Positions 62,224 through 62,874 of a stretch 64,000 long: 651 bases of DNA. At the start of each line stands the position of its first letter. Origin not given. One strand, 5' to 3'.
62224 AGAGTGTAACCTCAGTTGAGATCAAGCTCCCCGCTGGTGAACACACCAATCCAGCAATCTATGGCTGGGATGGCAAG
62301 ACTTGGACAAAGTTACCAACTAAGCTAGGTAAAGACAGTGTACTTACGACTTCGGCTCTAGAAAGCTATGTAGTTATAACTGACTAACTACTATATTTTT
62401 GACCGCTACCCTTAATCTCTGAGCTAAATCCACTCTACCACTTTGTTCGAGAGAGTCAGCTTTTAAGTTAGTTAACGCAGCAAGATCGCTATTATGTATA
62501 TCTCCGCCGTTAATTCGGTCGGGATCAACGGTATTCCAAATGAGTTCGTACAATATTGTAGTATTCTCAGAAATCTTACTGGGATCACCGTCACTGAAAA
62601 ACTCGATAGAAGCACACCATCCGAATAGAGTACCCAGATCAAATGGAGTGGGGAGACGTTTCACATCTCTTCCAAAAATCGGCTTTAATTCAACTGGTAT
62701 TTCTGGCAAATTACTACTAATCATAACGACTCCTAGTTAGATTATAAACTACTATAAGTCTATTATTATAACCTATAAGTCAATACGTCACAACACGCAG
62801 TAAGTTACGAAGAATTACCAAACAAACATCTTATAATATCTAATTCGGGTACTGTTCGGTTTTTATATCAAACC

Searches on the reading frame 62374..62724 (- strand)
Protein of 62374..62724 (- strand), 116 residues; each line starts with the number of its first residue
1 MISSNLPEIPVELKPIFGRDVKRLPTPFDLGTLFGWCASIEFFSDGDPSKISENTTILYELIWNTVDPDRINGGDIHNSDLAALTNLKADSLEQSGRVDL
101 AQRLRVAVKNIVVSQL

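Call 66: search_protein_families(library=pfam, proteins=[window:62374-62724:-], max_evalue=0.01)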
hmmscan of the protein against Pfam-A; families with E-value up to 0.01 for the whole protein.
window:62374-62724:- (116 aa): 0 families

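Call 68: list_cluster_members(proteins=[window:62374-62724:-, window:59965-60171:+, window:61587-62387:+])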
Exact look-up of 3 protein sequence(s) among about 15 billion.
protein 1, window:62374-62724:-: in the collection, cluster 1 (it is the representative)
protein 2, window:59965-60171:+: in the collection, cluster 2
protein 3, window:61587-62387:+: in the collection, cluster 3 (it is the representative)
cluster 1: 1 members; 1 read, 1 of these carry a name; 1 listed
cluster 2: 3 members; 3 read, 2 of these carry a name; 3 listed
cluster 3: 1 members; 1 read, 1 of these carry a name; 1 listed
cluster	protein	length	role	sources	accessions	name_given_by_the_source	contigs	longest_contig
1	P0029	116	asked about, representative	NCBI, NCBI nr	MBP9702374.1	hypothetical protein KBD69_01680 [Candidatus Woesebacteria bacterium] | hypothetical protein [Candidatus Woesebacteria bacterium]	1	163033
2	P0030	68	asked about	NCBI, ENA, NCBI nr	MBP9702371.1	hypothetical protein KBD69_01665 [Candidatus Woesebacteria bacterium] | hypothetical protein [Candidatus Woesebacteria bacterium]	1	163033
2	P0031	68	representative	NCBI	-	-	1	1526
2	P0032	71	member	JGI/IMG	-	hypothetical protein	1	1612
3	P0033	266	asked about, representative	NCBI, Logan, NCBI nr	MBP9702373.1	hypothetical protein KBD69_01675 [Candidatus Woesebacteria bacterium] | hypothetical protein [Candidatus Woesebacteria bacterium]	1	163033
